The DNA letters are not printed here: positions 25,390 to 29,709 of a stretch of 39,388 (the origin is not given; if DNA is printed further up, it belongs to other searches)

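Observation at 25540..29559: A 1339-aa Cys-rich HEXXH protein is the VgrG/DUF4123-linked cargo, and I cannot assign it to a known effector family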

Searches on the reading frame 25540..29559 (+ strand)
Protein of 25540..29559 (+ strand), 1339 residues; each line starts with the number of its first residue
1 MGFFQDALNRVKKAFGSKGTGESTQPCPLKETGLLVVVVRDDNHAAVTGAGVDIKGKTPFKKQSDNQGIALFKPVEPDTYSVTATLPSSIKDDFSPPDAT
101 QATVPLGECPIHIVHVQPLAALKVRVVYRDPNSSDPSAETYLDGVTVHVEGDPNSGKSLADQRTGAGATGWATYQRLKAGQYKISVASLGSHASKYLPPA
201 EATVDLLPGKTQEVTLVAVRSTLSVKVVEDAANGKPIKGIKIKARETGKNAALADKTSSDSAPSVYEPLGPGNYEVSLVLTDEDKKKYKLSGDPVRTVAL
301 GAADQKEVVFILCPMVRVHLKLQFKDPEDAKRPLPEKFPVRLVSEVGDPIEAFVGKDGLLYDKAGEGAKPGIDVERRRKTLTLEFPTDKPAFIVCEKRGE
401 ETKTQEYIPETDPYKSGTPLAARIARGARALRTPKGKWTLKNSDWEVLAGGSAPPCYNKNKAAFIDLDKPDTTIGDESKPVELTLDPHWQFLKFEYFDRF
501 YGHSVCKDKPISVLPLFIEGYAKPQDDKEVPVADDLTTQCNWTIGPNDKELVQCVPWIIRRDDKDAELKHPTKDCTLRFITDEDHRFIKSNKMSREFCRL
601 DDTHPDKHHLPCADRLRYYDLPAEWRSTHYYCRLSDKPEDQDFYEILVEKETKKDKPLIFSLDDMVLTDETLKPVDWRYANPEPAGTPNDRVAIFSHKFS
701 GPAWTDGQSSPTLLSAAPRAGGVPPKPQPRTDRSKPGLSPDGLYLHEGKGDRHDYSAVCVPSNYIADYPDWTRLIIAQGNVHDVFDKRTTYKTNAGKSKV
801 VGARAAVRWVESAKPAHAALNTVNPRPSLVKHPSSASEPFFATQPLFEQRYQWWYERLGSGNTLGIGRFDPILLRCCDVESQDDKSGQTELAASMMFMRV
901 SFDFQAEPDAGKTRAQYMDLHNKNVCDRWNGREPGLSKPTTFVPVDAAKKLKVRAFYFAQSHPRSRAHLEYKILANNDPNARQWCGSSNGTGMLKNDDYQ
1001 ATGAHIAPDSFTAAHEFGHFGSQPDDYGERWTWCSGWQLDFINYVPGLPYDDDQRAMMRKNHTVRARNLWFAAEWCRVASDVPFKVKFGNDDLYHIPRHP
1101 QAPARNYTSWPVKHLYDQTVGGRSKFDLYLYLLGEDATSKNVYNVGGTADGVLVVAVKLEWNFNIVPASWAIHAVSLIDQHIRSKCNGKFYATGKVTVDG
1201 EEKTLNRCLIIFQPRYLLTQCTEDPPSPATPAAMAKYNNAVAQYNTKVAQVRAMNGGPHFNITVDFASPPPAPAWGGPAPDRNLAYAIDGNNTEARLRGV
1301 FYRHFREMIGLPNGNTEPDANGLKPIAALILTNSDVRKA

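Call 5: search_protein_families(library=pfam, proteins=[window:25540-29559:+], max_evalue=0.01)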
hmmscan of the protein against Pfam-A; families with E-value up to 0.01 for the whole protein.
window:25540-29559:+ (1339 aa): 5 families
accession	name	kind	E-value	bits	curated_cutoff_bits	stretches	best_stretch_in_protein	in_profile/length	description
PF13620.12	CarboxypepD_reg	-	3.3e-07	31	32.3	0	38-87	5-57/82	Carboxypeptidase regulatory-like domain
PF17210.9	SdrD_B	-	1.1e-05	26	29.7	0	136-188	18-66/112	SdrD B-like domain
PF24025.1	Ig_DR_A0283-like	-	0.0022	18.7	27.1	0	45-90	19-68/102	DR_A0283-like, Ig-like domain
PF14344.12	DUF4397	-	0.0029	18.6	30.6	0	168-245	30-107/119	Domain of unknown function (DUF4397)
PF23623.1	GBD_IRG7_N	-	0.0034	18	27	0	171-188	63-80/95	IRG7 N-terminal galactose binding domain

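Call 10: search_protein_families(library=ncbifam, proteins=[window:25540-29559:+], max_evalue=0.01)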
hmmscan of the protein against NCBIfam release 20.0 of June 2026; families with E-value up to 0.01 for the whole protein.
window:25540-29559:+ (1339 aa): 0 families

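Call 11: find_homologous_proteins(query=window:25540-29556:+, max_evalue=0.001)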
Query window:25540-29556:+ (1339 aa): 6 proteins with E <= 0.001 among 8000 candidates.
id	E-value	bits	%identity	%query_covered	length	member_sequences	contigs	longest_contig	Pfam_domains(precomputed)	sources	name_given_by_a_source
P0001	0.0e+0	3180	100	100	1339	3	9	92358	PF13620.13,PF17210.10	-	-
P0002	0.0e+0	1326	46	99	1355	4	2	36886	PF13620.13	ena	-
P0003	1.1e-156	542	34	80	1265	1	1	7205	-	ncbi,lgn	-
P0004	2.6e-109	385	30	51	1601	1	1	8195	-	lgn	-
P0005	8.5e-92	327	32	67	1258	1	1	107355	PF00691.26,PF01471.24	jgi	jgi:outer membrane protein OmpA-like peptidoglycan-associated protein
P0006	5.2e-58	215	46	22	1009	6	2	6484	-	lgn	-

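Call 12: search_solved_structures(query=window:25540-29556:+, max_evalue=1, show_alignments=3)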
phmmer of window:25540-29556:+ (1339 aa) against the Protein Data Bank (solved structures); distinct sequences matched with E-value up to 1: 0.

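Call 16: find_encoding_contigs(protein=P0002, flank=10000, max_places=3)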
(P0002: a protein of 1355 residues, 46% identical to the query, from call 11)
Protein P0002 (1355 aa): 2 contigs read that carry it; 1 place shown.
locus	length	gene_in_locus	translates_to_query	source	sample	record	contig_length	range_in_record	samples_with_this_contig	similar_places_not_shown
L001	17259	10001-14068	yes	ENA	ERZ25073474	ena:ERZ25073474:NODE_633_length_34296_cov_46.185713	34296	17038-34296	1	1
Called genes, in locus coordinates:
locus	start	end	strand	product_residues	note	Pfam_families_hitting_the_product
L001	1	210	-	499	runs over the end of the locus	PF05943:VipB, PF18945:VipB_2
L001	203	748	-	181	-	PF05591:T6SS_VipA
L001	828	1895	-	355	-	PF06812:ImpA_N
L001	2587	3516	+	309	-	-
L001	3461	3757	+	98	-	-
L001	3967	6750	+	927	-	PF02861:Clp_N, PF13191:AAA_16, PF23569:NBD_SMAX1 (weak), PF00004:AAA, PF17871:AAA_lid_9, PF07724:AAA_2, PF07728:AAA_5, PF10431:ClpB_D2-small, +9 more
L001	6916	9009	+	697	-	PF05954:Phage_GPD, PF04717:Phage_base_V, PF22178:Gp5_trimer_C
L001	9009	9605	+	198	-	PF13503:DUF4123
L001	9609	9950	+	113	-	-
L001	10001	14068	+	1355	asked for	PF13620:CarboxypepD_reg (faint)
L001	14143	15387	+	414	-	-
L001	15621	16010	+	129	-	PF14107:DUF4280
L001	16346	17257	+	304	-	?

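Call 17: find_encoding_contigs(protein=P0005, flank=10000, max_places=3)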
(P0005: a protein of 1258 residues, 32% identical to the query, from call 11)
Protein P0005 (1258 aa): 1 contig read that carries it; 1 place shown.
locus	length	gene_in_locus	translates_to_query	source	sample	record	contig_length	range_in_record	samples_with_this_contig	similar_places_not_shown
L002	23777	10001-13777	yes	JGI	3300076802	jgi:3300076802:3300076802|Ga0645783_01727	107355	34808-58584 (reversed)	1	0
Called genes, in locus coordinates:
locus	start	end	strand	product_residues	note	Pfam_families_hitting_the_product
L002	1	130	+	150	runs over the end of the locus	PF04965:GPW_gp25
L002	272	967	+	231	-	-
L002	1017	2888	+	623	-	PF05947:T6SS_TssF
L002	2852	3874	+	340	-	PF06996:T6SS_TssG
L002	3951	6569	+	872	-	PF02861:Clp_N, PF13401:AAA_22 (faint), PF23569:NBD_SMAX1 (weak), PF00004:AAA, PF17871:AAA_lid_9, PF07724:AAA_2, PF07728:AAA_5, PF10431:ClpB_D2-small, +7 more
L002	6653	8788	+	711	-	PF05954:Phage_GPD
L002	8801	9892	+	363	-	PF05488:PAAR_motif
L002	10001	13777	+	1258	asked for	PF00691:OmpA (weak), PF01471:PG_binding_1 (faint)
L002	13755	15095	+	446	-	-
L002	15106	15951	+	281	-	-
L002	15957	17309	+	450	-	-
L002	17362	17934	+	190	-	PF08786:DcrB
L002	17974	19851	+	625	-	PF00481:PP2C, PF13672:PP2C_2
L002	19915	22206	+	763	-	PF00069:Pkinase, PF03109:ABC1 (weak), PF07714:PK_Tyr_Ser-Thr, PF14531:Kinase-like (weak), PF11008:DUF2846 (faint), PF08308:PEGA (weak), PF22820:TcaA_3rd_4th (faint), PF08308:PEGA, +2 more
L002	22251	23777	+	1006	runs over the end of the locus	PF14339:DUF4394 (faint), PF00041:fn3, PF16656:Pur_ac_phosph_N (faint), PF24489:Ig_J_second (faint), PF25788:Ig_Rha78A_N (faint), PF00041:fn3 (weak), PF13860:FlgD_ig, PF18962:Por_Secre_tail (weak)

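Call 18: find_encoding_contigs(protein=P0003, flank=10000, max_places=3)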
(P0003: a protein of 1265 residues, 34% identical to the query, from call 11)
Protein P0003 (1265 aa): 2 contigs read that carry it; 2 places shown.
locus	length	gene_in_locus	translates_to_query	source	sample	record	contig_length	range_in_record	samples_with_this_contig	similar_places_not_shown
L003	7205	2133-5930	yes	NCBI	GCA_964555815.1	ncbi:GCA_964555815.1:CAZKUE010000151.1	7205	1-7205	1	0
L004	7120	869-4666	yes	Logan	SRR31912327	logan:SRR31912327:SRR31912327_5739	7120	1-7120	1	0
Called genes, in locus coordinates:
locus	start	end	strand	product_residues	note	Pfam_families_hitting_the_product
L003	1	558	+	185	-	?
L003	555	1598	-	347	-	PF03462:PCRF, PF00472:RF-1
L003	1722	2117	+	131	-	-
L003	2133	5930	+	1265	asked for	-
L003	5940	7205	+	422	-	?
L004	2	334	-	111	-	?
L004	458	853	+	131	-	-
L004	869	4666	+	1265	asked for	-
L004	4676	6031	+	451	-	PF13360:PQQ_2 (weak)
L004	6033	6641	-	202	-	PF00149:Metallophos, PF12850:Metallophos_2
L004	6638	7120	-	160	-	?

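Call 19: find_encoding_contigs(protein=P0004, flank=10000, max_places=3)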
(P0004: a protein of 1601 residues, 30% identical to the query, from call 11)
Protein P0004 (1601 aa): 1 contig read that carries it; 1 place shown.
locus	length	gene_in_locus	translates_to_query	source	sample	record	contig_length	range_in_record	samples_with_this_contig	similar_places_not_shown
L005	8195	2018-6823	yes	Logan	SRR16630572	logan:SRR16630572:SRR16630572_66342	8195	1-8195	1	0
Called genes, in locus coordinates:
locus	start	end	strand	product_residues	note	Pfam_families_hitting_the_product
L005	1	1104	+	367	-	?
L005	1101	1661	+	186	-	PF13503:DUF4123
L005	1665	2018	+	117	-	-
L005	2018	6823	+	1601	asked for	-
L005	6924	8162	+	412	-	-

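Call 20: find_encoding_contigs(protein=P0006, flank=10000, max_places=3)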
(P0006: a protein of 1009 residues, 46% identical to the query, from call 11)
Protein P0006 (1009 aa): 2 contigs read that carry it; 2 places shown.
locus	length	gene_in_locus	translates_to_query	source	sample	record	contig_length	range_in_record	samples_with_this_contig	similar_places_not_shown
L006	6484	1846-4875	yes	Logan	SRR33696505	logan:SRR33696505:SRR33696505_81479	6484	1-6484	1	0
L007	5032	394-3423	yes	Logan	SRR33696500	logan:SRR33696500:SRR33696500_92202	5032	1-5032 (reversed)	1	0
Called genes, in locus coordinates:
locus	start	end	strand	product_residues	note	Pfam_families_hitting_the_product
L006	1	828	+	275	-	?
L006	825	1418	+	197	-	PF13503:DUF4123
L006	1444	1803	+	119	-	-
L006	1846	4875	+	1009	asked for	-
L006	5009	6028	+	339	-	-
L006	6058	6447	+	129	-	PF14107:DUF4280, PF05488:PAAR_motif (faint)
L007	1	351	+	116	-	?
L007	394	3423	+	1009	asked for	-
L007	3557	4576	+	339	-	-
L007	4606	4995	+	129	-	PF14107:DUF4280, PF05488:PAAR_motif (faint)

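Call 48: find_encoding_contigs(protein=P0001, flank=2000, max_places=4)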
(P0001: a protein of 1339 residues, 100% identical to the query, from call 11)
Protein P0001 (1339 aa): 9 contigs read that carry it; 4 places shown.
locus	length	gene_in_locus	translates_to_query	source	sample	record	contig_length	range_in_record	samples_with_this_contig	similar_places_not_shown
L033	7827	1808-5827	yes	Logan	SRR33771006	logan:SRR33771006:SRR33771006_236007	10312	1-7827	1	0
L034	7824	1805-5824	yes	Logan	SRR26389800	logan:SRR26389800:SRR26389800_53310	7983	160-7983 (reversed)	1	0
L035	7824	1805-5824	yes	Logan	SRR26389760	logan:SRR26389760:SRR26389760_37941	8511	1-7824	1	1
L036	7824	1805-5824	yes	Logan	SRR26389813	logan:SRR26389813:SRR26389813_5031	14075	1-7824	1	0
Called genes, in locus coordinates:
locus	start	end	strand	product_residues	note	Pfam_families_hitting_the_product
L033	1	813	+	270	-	?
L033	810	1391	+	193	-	PF13503:DUF4123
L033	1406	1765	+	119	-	-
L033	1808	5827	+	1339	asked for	PF13620:CarboxypepD_reg (faint), PF17210:SdrD_B (faint)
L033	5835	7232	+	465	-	-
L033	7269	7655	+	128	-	PF05488:PAAR_motif (faint), PF14107:DUF4280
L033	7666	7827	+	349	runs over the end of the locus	PF02265:S1-P1_nuclease (faint)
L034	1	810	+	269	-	?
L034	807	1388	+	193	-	PF13503:DUF4123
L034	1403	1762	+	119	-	-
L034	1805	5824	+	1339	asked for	PF13620:CarboxypepD_reg (faint), PF17210:SdrD_B (faint)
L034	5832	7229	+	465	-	-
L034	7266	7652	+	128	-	PF05488:PAAR_motif (faint), PF14107:DUF4280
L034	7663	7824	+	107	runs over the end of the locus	?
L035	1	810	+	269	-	?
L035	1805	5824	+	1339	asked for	PF13620:CarboxypepD_reg (faint), PF17210:SdrD_B (faint)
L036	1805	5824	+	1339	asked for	PF13620:CarboxypepD_reg (faint), PF17210:SdrD_B (faint)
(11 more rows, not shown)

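Call 50: search_protein_families(library=pfam, proteins=[L001:14143-15384:+, L002:13755-15092:+, L004:4676-6028:+, L005:6924-8159:+, L003:1722-2114:+], max_evalue=5)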
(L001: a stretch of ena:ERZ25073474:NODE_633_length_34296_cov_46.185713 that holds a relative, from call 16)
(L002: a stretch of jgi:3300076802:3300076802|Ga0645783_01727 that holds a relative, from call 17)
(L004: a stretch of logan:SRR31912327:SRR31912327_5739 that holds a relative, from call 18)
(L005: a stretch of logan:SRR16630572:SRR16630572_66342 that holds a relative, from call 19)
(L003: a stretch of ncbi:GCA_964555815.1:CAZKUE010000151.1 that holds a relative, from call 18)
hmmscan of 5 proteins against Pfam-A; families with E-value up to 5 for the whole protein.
L001:14143-15384:+ (414 aa): 1 family
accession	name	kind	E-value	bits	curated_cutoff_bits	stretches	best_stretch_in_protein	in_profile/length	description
PF03363.18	Herpes_LP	-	0.11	12.7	25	1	36-69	102-135/174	Herpesvirus leader protein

L002:13755-15092:+ (446 aa): 2 families
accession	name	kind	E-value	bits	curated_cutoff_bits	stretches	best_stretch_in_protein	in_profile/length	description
PF13570.13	Beta-prop_ACSF4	-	0.00094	19.1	133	2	141-212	50-120/329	Beta-alanine-activating enzyme, beta-propeller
PF18975.6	DUF5711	-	0.062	13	26.3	1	357-435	259-337/344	Family of unknown function (DUF5711)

L004:4676-6028:+ (451 aa): 1 family
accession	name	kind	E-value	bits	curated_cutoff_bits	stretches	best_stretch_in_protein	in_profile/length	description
PF13360.13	PQQ_2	-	8.4e-07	29.3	27.6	1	364-448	3-90/233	Outer membrane protein assembly factor BamB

L005:6924-8159:+ (412 aa): 3 families
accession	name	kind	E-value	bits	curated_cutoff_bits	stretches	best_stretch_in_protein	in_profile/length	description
PF13360.13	PQQ_2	-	1.7e-05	25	27.6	2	283-370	13-89/233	Outer membrane protein assembly factor BamB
PF08450.18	SGL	-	0.064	13.3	26.3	1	343-403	182-245/246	SMP-30/Gluconolactonase/LRE-like region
PF13570.13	Beta-prop_ACSF4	-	0.069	13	133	1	307-404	176-280/329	Beta-alanine-activating enzyme, beta-propeller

L003:1722-2114:+ (131 aa): 1 family
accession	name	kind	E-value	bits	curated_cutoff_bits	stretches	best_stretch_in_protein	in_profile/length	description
PF04456.17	DUF503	-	0.058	13.7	22.4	1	6-51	2-45/88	Protein of unknown function (DUF503)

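Call 96: search_protein_families(library=pfam, proteins=[P0006, L006:5009-6025:+], max_evalue=0.01)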
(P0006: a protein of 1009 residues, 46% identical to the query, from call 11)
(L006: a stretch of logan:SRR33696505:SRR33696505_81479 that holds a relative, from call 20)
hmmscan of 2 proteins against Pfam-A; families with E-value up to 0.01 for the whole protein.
P0006 (1009 aa): 2 families
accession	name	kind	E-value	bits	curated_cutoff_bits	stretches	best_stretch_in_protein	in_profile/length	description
PF13620.12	CarboxypepD_reg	-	0.00019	22.1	32.3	1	39-87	6-57/82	Carboxypeptidase regulatory-like domain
PF24025.1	Ig_DR_A0283-like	-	0.0044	17.8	27.1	0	36-91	10-69/102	DR_A0283-like, Ig-like domain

L006:5009-6025:+ (339 aa): 0 families

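Call 109: search_protein_families(library=pfam, proteins=[P0005], max_evalue=0.001)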
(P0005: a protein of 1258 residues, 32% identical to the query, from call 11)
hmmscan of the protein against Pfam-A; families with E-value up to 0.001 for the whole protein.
P0005 (1258 aa): 2 families
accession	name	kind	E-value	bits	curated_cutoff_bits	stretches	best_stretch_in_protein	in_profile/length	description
PF00691.25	OmpA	-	5.3e-06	27.1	27.2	1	90-121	31-62/98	OmpA family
PF01471.23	PG_binding_1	-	5.9e-06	26.8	23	1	138-187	3-45/57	Putative peptidoglycan binding domain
